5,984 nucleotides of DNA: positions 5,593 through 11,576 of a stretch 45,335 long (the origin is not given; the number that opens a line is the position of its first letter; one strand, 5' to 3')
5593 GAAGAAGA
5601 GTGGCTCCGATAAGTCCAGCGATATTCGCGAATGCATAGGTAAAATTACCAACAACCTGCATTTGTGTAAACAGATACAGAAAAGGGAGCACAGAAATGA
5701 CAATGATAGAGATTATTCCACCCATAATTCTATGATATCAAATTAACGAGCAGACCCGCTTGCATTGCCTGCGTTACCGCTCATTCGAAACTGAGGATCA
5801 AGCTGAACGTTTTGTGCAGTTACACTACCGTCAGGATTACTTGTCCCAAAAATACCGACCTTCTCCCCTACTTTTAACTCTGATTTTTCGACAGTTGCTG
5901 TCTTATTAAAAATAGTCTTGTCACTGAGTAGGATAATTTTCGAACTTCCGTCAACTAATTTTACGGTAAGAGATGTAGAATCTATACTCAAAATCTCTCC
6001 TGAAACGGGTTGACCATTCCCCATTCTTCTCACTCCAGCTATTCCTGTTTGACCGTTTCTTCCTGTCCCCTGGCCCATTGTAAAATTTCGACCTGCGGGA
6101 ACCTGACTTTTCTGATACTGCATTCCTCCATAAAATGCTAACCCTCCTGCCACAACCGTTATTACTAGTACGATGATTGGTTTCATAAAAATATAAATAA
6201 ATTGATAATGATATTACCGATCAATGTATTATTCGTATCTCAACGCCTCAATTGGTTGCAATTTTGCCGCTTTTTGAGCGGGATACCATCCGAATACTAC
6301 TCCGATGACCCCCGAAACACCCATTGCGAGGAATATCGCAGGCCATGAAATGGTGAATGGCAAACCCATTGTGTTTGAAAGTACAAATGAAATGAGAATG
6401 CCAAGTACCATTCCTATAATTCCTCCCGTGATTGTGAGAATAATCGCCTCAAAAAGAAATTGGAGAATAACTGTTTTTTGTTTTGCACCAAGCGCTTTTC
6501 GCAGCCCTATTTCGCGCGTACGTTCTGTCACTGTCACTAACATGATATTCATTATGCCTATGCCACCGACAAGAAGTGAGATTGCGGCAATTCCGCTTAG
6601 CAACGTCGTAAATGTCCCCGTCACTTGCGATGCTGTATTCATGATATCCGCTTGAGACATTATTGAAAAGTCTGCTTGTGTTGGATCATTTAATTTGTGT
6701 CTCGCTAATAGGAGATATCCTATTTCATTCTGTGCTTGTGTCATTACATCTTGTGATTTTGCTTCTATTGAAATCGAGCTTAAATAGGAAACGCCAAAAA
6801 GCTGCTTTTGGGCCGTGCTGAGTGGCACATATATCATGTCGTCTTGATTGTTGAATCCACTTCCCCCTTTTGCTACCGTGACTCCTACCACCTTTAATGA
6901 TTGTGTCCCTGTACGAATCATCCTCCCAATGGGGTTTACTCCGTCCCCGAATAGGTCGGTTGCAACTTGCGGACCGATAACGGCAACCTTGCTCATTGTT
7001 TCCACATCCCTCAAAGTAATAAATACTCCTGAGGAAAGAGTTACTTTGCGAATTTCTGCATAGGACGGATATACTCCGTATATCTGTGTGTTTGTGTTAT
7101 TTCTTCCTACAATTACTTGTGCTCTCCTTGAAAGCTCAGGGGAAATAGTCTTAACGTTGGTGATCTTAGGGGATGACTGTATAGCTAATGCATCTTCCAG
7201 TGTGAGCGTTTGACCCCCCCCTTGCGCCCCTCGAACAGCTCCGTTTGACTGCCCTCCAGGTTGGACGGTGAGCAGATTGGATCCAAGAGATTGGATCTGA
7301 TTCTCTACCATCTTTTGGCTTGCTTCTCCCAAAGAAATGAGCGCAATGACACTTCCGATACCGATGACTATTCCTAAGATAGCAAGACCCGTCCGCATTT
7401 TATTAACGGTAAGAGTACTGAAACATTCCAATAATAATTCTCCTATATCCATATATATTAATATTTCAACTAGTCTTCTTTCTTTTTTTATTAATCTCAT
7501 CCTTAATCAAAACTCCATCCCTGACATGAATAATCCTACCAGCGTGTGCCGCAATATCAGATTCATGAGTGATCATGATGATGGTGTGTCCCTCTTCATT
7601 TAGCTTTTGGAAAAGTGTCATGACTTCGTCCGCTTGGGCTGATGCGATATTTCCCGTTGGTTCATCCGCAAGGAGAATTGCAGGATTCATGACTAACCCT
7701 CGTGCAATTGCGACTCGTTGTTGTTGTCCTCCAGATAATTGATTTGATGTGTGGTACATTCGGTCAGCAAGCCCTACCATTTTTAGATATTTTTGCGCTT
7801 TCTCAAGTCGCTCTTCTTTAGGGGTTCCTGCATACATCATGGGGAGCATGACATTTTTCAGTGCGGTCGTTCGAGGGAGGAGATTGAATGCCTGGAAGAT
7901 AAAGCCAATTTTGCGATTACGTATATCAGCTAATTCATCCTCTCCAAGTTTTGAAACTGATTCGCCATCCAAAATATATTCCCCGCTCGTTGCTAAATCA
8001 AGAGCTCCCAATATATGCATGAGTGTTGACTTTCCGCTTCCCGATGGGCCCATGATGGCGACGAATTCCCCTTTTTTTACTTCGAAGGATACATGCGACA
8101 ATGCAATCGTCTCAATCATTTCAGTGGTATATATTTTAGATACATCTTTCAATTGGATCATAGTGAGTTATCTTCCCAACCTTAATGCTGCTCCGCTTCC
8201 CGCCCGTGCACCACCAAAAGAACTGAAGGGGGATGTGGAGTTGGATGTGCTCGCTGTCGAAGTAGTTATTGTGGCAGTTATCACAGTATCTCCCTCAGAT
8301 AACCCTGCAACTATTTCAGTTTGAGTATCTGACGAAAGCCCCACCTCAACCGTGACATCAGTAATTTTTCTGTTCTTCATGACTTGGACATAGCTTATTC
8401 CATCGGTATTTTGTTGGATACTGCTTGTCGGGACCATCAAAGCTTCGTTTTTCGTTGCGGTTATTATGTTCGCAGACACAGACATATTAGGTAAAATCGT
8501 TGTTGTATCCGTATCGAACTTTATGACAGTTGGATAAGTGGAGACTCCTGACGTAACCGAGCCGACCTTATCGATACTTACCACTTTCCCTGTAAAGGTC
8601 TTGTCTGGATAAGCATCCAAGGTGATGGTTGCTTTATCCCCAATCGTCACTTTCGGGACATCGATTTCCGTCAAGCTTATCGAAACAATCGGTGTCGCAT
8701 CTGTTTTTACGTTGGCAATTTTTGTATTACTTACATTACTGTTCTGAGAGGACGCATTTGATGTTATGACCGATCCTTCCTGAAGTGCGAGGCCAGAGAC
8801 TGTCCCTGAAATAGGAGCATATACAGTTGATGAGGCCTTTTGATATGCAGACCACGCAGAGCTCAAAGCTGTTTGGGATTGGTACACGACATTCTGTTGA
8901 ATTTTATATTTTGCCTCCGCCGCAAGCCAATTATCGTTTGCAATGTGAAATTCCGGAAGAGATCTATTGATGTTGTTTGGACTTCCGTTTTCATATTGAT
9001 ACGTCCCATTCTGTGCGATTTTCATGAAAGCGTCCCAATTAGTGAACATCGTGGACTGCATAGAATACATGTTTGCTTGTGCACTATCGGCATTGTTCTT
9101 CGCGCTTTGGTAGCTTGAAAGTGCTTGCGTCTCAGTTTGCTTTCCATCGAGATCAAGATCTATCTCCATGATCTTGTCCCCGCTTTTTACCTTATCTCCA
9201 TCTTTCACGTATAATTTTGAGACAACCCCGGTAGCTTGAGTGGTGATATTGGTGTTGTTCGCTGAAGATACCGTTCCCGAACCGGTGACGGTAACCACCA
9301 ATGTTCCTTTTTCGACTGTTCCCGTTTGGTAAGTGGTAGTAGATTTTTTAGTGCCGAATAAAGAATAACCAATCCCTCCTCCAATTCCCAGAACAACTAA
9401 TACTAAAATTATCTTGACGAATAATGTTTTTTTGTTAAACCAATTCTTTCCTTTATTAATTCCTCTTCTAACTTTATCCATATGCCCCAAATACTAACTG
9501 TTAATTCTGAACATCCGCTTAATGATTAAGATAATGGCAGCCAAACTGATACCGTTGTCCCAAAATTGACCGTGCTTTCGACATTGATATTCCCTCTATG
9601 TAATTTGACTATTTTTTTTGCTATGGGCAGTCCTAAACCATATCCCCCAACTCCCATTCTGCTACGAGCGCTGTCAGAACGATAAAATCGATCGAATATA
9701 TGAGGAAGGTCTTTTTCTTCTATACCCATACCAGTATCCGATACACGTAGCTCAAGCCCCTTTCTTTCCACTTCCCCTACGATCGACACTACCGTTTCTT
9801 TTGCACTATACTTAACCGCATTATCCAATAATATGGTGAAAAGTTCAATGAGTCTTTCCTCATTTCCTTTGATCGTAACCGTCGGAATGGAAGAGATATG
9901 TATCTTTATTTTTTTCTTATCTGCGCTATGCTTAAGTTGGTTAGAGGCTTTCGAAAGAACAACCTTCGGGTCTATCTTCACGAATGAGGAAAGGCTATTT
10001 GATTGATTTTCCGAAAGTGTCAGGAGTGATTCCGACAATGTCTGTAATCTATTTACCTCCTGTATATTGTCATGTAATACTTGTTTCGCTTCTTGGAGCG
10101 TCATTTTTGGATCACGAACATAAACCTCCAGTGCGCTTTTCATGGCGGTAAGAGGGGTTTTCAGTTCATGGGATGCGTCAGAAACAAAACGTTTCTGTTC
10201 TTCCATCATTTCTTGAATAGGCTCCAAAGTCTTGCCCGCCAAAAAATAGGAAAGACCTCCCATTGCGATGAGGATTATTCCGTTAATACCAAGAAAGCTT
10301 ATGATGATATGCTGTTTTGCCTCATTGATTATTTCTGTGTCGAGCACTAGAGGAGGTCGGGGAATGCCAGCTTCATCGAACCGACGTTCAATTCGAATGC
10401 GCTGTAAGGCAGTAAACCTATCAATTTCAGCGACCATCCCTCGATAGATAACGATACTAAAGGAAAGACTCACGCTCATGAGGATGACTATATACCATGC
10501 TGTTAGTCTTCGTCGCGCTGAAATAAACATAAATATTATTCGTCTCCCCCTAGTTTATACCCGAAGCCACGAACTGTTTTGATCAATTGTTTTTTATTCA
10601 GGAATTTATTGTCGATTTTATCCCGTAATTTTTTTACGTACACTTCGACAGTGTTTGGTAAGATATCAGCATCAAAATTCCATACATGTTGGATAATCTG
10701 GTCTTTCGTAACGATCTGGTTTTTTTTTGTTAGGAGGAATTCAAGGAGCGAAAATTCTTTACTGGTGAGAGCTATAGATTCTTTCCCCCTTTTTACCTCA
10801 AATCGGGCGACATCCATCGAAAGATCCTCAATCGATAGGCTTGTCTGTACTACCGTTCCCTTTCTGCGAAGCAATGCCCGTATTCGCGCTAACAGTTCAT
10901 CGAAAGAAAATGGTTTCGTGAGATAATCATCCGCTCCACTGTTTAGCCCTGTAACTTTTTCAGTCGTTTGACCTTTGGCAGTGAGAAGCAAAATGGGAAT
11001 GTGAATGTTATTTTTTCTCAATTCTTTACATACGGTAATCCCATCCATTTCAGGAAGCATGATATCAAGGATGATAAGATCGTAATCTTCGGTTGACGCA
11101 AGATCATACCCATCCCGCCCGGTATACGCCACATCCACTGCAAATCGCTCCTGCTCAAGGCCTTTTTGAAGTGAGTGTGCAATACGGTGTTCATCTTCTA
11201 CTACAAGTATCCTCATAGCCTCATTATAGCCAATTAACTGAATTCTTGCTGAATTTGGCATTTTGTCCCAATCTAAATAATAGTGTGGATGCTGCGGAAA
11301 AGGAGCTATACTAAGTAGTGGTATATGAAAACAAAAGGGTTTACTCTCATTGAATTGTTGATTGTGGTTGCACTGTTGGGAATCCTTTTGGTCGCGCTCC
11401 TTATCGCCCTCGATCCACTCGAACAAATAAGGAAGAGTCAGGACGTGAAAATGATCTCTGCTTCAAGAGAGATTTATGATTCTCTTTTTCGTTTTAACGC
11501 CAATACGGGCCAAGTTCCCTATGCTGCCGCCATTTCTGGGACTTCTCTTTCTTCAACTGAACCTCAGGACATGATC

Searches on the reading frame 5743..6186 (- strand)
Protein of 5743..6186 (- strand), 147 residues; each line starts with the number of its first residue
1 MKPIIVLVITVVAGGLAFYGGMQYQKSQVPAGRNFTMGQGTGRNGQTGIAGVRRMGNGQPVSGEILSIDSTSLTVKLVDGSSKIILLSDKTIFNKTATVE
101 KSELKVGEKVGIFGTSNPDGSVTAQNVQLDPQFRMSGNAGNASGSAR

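Call 56: search_protein_families(library=pfam, proteins=[window:5743-6186:-], max_evalue=0.01)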
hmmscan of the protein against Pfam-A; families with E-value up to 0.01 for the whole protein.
window:5743-6186:- (147 aa): 1 family
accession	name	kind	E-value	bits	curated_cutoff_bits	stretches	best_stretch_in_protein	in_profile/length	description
PF18914.6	DUF5666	-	4.7e-06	27.2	27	1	63-127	2-59/60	Domain of unknown function (DUF5666)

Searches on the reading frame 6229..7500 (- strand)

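Call 10: search_protein_families(library=pfam, proteins=[window:6229-7500:-], max_evalue=0.01)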
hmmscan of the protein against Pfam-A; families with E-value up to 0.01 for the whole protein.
window:6229-7500:- (423 aa): 2 families
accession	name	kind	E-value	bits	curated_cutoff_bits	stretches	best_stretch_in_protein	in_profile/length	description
PF12704.14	MacB_PCD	-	1.6e-44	153.1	27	1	37-260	1-204/207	MacB-like periplasmic core domain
PF02687.27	FtsX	-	2.5e-23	82.8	25.5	1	304-416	3-120/120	FtsX-like permease C-terminal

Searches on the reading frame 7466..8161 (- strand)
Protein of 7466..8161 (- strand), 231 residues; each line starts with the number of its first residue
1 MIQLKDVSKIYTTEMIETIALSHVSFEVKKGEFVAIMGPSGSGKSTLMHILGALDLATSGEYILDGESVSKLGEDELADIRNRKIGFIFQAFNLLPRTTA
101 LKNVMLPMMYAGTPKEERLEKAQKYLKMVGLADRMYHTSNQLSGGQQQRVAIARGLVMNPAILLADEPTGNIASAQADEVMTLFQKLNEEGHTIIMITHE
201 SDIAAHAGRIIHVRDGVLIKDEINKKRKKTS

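Call 10: search_protein_families(library=pfam, proteins=[window:7466-8161:-], max_evalue=0.01)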
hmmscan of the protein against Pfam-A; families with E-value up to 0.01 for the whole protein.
window:7466-8161:- (231 aa): 9 families
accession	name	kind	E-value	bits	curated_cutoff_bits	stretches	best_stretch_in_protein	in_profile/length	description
PF00005.33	ABC_tran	-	8.6e-35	120.7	25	1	21-169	1-136/137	ABC transporter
PF13238.12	AAA_18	-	0.00016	22.5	29.4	0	34-60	1-25/128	AAA domain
PF02463.25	SMC_N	-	0.00016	21.6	40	0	31-213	24-211/220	RecF/RecN/SMC N terminal domain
PF13555.12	AAA_29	-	0.00021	21.4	27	1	25-48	16-39/61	P-loop containing region of AAA domain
PF13304.12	AAA_21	-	0.00023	21.8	27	0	33-54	1-22/304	AAA domain, putative AbiEii toxin, Type IV TA system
PF03193.22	RsgA_GTPase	-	0.0031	17.8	30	1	13-52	89-128/174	RsgA GTPase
PF20703.3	nSTAND1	-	0.0033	17.5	27.1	1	26-49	28-51/379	Novel STAND NTPase 1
PF20720.3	nSTAND3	-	0.0063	16.7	27.2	0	18-51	4-37/155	Novel STAND NTPase 3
PF25199.1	nSTAND_NTPase5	-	0.0064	16.8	34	0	27-50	37-60/145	Novel STAND NTPase 5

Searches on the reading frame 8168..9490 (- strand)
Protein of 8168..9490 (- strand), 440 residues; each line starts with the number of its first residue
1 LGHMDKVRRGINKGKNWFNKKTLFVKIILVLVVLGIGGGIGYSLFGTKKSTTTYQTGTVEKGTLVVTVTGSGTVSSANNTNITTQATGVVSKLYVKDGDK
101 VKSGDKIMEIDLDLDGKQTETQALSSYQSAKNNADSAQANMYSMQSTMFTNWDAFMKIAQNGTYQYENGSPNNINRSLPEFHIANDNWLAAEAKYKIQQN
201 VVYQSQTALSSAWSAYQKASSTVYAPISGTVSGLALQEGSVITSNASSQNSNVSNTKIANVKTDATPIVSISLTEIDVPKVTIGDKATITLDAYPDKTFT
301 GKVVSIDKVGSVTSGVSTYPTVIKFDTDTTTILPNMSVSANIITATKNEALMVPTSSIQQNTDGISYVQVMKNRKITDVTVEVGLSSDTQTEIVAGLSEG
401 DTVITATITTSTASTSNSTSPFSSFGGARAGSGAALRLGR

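Call 10: search_protein_families(library=pfam, proteins=[window:8168-9490:-], max_evalue=0.01)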
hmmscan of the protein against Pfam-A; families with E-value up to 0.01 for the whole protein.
window:8168-9490:- (440 aa): 8 families
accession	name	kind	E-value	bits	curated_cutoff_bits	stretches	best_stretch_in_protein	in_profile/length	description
PF16576.10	HlyD_D23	-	3.2e-14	53.2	30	1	66-308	6-186/214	Barrel-sandwich domain of CusB or HlyD membrane-fusion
PF13437.12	HlyD_3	-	9e-12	46.1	22.2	1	222-334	1-105/106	HlyD family secretion protein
PF00364.28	Biotin_lipoyl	-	2.3e-07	31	22.1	1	80-110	43-73/73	Biotin-requiring enzyme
PF12700.13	HlyD_2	-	3.6e-07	29.7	25.1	1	26-121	11-105/416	HlyD family secretion protein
PF00529.27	CusB_dom_1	-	4.7e-07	30.4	26.5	1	147-405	12-89/89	Cation efflux system protein CusB domain 1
PF13533.13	Biotin_lipoyl_2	-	1.9e-06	28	29.8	1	81-111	2-32/32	Biotin-lipoyl like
PF00358.26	PTS_EIIA_1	-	0.00043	20.4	27.2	0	83-114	76-107/127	phosphoenolpyruvate-dependent sugar phosphotransferase system, EIIA 1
PF13375.12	RnfC_N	-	0.0064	17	25.6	0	84-109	35-60/101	RnfC Barrel sandwich hybrid domain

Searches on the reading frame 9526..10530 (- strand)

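Call 10: search_protein_families(library=pfam, proteins=[window:9526-10530:-], max_evalue=0.01)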
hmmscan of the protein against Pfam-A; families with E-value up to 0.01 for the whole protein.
window:9526-10530:- (334 aa): 3 families
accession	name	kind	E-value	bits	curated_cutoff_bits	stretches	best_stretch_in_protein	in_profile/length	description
PF02518.31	HATPase_c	-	1e-27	97.2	26.4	1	222-333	1-109/111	Histidine kinase-, DNA gyrase B-, and HSP90-like ATPase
PF00512.31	HisKA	-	2e-13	50.6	26.9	1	112-177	2-65/66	His Kinase A (phospho-acceptor) domain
PF13589.12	HATPase_c_3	-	3.5e-05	24.3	25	1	234-304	10-80/137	Histidine kinase-, DNA gyrase B-, and HSP90-like ATPase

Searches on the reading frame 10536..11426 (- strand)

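Call 10: search_protein_families(library=pfam, proteins=[window:10536-11426:-], max_evalue=0.01)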
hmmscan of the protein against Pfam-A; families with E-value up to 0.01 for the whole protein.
window:10536-11426:- (296 aa): 3 families
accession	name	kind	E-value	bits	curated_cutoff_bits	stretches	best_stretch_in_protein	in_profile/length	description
PF00072.30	Response_reg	-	1.8e-31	109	30.2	1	73-183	1-111/111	Response regulator receiver domain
PF00486.34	Trans_reg_C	-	2.3e-25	88.9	26.2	1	216-292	2-77/77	Transcriptional regulatory protein, C terminal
PF23198.2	PDE8A_N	-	0.0079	16.5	29.6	0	73-149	13-92/147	PDE8A-like, N-terminal domain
